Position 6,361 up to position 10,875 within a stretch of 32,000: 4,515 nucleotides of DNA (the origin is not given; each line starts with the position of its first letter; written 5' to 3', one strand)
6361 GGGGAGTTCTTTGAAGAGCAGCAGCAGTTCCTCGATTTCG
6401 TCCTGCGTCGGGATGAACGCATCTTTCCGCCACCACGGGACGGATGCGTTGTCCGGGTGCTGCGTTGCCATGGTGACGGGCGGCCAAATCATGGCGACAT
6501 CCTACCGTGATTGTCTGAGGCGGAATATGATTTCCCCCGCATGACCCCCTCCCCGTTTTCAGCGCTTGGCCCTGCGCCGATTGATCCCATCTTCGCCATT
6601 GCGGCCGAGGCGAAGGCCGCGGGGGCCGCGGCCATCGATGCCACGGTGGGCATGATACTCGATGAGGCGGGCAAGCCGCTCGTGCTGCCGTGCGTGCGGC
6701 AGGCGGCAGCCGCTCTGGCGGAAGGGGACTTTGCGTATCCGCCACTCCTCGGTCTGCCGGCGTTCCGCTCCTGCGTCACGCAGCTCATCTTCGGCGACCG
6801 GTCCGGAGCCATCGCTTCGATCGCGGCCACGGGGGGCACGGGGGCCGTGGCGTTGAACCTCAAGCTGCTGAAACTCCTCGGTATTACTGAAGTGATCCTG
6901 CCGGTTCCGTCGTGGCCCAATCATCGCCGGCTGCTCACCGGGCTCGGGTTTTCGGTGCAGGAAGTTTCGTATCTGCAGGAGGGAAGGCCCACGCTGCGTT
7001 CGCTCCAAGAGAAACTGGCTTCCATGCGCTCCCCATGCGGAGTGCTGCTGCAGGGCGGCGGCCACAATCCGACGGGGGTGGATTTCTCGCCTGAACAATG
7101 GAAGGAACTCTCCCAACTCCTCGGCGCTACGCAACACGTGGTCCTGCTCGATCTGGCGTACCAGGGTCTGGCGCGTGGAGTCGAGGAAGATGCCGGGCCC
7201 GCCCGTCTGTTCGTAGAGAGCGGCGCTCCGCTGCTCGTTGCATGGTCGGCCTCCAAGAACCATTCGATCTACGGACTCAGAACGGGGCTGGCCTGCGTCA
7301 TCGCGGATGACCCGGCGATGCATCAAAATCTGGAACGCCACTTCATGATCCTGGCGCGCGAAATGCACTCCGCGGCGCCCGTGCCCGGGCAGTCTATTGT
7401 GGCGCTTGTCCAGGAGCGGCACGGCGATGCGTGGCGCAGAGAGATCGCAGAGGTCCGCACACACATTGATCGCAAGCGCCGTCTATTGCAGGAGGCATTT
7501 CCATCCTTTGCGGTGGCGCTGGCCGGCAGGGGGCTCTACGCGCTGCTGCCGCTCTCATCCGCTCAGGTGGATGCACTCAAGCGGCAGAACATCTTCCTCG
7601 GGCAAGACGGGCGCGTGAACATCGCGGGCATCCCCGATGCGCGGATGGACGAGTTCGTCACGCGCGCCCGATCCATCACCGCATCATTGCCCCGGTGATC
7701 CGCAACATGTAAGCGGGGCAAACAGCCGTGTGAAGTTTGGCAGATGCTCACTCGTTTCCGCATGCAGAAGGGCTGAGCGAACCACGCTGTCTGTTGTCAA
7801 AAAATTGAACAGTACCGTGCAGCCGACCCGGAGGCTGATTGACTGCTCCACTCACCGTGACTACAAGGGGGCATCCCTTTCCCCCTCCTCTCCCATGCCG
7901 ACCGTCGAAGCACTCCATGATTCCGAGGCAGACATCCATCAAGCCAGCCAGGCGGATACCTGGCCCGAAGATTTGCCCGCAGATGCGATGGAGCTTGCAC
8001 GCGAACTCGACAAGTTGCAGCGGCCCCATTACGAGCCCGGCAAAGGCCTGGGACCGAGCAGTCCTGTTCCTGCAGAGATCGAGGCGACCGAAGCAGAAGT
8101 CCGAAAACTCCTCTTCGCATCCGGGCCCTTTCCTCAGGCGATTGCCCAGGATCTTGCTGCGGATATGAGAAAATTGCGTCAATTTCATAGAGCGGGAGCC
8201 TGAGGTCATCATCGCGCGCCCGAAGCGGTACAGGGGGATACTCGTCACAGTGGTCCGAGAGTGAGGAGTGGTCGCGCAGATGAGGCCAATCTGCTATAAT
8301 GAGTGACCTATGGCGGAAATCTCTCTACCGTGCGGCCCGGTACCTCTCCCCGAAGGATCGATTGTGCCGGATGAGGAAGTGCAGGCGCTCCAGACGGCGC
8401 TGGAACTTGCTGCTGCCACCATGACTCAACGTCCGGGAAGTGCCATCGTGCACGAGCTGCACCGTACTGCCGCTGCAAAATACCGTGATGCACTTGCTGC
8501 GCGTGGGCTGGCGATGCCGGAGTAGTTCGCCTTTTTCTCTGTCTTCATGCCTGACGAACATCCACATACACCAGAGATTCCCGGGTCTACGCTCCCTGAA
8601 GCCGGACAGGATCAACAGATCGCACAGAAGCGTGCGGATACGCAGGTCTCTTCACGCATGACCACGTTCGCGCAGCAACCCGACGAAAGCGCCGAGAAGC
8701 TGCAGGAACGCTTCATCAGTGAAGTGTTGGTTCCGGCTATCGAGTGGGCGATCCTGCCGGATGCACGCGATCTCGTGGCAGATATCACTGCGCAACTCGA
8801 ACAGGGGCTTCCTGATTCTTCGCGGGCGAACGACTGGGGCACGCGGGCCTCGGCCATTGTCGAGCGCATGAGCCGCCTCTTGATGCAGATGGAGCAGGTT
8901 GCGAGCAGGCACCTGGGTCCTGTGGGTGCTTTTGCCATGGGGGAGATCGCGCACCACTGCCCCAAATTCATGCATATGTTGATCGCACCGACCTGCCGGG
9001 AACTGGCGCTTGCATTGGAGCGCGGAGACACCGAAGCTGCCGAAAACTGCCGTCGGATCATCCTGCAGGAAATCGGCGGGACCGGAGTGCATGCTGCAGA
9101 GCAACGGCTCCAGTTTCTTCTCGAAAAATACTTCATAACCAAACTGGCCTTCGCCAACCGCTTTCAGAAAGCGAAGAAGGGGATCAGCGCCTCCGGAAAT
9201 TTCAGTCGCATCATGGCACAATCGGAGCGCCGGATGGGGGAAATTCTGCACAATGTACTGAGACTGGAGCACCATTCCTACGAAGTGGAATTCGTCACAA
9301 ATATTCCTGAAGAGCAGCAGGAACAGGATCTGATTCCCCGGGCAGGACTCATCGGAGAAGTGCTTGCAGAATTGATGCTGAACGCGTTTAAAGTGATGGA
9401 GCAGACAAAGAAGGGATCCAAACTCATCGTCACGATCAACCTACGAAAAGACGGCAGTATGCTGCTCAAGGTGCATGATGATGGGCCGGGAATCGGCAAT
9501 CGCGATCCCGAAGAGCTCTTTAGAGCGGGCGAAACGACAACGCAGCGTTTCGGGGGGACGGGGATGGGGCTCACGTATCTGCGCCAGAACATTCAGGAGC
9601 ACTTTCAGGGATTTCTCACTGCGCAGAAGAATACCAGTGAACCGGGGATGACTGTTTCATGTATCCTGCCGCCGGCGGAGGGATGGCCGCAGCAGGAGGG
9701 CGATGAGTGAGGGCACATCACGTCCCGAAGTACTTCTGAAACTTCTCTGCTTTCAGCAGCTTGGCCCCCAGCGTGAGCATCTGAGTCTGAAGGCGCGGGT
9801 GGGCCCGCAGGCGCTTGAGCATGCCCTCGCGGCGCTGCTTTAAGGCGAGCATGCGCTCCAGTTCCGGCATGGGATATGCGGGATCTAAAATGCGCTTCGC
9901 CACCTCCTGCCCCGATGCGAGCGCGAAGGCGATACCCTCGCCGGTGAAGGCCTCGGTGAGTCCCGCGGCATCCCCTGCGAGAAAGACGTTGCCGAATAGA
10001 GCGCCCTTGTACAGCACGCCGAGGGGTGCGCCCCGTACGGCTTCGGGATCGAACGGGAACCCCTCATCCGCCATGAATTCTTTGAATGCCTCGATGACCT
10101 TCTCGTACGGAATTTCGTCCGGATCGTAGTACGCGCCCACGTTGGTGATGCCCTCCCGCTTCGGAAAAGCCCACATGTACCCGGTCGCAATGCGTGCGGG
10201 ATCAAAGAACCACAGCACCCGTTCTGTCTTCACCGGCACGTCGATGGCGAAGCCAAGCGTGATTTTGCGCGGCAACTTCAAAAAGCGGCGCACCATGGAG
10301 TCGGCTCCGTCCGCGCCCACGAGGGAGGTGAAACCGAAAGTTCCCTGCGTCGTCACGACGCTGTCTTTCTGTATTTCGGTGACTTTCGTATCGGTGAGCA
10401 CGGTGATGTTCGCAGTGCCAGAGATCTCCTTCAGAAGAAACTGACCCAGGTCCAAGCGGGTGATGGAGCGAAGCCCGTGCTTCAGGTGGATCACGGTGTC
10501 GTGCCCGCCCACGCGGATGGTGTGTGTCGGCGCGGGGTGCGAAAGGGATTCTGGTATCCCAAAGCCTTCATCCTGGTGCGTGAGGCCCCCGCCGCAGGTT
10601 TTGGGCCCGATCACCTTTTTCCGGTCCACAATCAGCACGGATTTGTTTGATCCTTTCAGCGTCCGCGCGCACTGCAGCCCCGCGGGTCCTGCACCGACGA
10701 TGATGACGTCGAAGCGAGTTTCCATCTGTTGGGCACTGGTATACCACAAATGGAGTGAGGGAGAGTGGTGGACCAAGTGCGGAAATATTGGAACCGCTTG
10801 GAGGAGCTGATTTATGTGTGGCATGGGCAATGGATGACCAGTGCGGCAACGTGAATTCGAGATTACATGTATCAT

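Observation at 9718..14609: Geranylgeranyl-reductase gene divergent from a translationally coupled operon: Tes/GDGT-MAS-like radical SAM, ICMT-like methyltransferase, DUF4395-like protein, divergent Lgt and a membrane protein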

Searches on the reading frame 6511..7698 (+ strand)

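Call 3: search_protein_families(library=pfam, proteins=[window:6511-7698:+], max_evalue=0.01)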
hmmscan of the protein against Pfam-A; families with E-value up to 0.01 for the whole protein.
window:6511-7698:+ (395 aa): 2 families
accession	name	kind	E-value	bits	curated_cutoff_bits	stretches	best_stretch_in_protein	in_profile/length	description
PF00155.27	Aminotran_1_2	-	3.8e-42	145.2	19.7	1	46-385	8-360/361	Aminotransferase class I and II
PF12897.13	Asp_aminotransf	-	0.0044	16.3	27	1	127-227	126-226/421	Aspartate amino-transferase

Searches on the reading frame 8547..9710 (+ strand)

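Call 3: search_protein_families(library=pfam, proteins=[window:8547-9710:+], max_evalue=0.01)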
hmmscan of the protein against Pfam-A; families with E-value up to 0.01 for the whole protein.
window:8547-9710:+ (387 aa): 2 families
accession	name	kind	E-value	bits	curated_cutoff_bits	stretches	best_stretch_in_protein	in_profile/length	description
PF02518.31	HATPase_c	-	1.2e-13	51.9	26.4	1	269-376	6-109/111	Histidine kinase-, DNA gyrase B-, and HSP90-like ATPase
PF13581.12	HATPase_c_2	-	0.0037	17.7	27.4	1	273-343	36-103/127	Histidine kinase-like ATPase domain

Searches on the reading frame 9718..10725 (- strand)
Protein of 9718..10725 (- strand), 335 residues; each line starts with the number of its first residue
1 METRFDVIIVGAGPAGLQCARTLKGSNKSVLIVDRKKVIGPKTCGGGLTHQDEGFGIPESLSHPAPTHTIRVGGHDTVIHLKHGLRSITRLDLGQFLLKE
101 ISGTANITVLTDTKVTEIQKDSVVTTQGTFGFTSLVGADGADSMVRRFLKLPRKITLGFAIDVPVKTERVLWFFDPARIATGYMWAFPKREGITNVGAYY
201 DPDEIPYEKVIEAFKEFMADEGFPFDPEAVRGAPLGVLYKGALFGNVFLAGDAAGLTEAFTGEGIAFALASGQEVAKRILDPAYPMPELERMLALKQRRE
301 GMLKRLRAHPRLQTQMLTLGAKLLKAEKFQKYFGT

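Call 3: search_protein_families(library=pfam, proteins=[window:9718-10725:-], max_evalue=0.01)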
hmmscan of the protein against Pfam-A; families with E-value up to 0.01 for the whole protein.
window:9718-10725:- (335 aa): 12 families
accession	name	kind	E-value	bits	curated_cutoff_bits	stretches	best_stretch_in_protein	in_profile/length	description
PF01494.25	FAD_binding_3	-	3e-11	43.6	22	2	5-39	2-36/349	FAD binding domain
PF01266.30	DAO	-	2.1e-08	34.5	27.9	1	6-40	1-35/353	FAD dependent oxidoreductase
PF03486.20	HI0933_like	-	3.1e-08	33.8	50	1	5-45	1-41/244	HI0933-like protein Rossmann domain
PF07992.20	Pyr_redox_2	-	6.3e-08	32.8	26.1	1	5-38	1-34/291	Pyridine nucleotide-disulphide oxidoreductase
PF00070.33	Pyr_redox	-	3.8e-07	31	22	1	7-40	2-35/82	Pyridine nucleotide-disulphide oxidoreductase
PF05834.18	Lycopene_cycl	-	8.1e-07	28.9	23.4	1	6-123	1-117/380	Lycopene cyclase protein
PF12831.13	FAD_oxidored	-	1.7e-06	28.1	27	1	6-122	1-118/416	FAD dependent oxidoreductase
PF13738.12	Pyr_redox_3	-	2.2e-06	27.6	30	1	8-38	1-32/305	Pyridine nucleotide-disulphide oxidoreductase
PF00890.30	FAD_binding_2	-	3.5e-06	26.9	20.4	1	6-40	1-35/414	FAD binding domain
PF01946.23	Thi4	-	4e-06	26.7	26.2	1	5-49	18-63/235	Thi4 family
PF13450.12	NAD_binding_8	-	8.6e-06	26.4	21.9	1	9-40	1-32/68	NAD(P)-binding Rossmann-like domain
PF22578.2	GGR_cat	-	0.00036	20.8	27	1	181-220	31-70/88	Geranylgeranyl reductase catalytic domain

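Call 4: search_protein_families(library=ncbifam, proteins=[window:9718-10725:-], max_evalue=0.01)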
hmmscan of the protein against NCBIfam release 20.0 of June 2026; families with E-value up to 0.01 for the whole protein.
window:9718-10725:- (335 aa): 78 families (the best 25 are shown)
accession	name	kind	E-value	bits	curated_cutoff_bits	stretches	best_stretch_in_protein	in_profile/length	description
TIGR02032.1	GG-red-SF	subfamily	1.5e-40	139.8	158.8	1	5-277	1-295/297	geranylgeranyl reductase family protein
NF008519.0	PRK11445.1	equivalog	1.1e-18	67.7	303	2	134-279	150-300/355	FAD-binding protein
TIGR02023.1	BchP-ChlP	subfamily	1.8e-18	66.7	343.3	2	121-281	133-300/388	geranylgeranyl diphosphate reductase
NF045655.1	MkRedMenJ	equivalog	2.7e-13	49.6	700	1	1-277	1-313/406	menaquinone reductase MenJ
NF004829.0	PRK06183.1-3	subfamily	1e-12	47.6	390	2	2-37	6-41/520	bifunctional 3-(3-hydroxy-phenyl)propionate/3-hydroxycinnamic acid hydroxylase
NF041080.1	DGGGPL_reductase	equivalog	6.6e-10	38.4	580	1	4-50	1-49/447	digeranylgeranylglycerophospholipid reductase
NF041160.1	DGGPL_Thplmales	equivalog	8.7e-10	38.1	780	1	4-49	3-49/396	digeranylgeranylglycerophospholipid reductase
NF006593.0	PRK09126.1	equivalog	1.8e-09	37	420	1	2-36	2-36/393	5-demethoxyubiquinol-8 5-hydroxylase UbiM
TIGR01988.1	Ubi-OHases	subfamily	1.5e-08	33.9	224.65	1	6-37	1-33/387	ubiquinone biosynthesis hydroxylase, UbiH/UbiF/VisC/COQ6 family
TIGR02028.1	ChlP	equivalog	3.4e-08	32.7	505.3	0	244-282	269-307/398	geranylgeranyl reductase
NF004831.0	PRK06183.1-5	equivalog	4.1e-08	32.1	546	1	3-39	7-43/568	bifunctional 3-(3-hydroxy-phenyl)propionate/3-hydroxycinnamic acid hydroxylase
NF004780.0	PRK06126.1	subfamily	1.5e-07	30.1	445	1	4-38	8-42/552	hypothetical protein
TIGR00275.1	TIGR00275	subfamily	2.2e-07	30.1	183.8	1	7-46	1-42/401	aminoacetone oxidase family FAD-binding enzyme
NF041385.1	Dggglyphlred_Halo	equivalog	1.1e-06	27.5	700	1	1-36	1-36/405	digeranylgeranylglycerophospholipid reductase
TIGR00292.1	TIGR00292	equivalog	1.5e-06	27.7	148.3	1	5-49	22-66/254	sulfide-dependent adenosine diphosphate thiazole synthase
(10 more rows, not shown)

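Call 70: search_solved_structures(query=window:9718-10725:-, max_evalue=0.00001)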
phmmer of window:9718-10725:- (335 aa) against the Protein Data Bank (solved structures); distinct sequences matched with E-value up to 0.00001: 7.
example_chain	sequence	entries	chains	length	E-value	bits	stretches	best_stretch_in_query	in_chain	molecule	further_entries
3oz2_A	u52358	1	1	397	7.9e-11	44.8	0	177-280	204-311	Digeranylgeranylglycerophospholipid reductase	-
7koe_C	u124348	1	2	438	4.9e-07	32.4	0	1-50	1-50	Electron transfer flavoprotein-quinone oxidoreductase FixC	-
4opl_A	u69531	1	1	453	1.1e-06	31.3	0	2-50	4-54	Conserved Archaeal protein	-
4opt_A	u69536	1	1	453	1.1e-06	31.3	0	2-50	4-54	Conserved Archaeal protein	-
3atq_A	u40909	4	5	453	5.2e-06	29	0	2-50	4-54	Conserved Archaeal protein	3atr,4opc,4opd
4opg_A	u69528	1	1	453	5.2e-06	29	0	2-50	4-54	Conserved Archaeal protein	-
4opu_A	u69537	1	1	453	5.6e-06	28.9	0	2-50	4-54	Conserved Archaeal protein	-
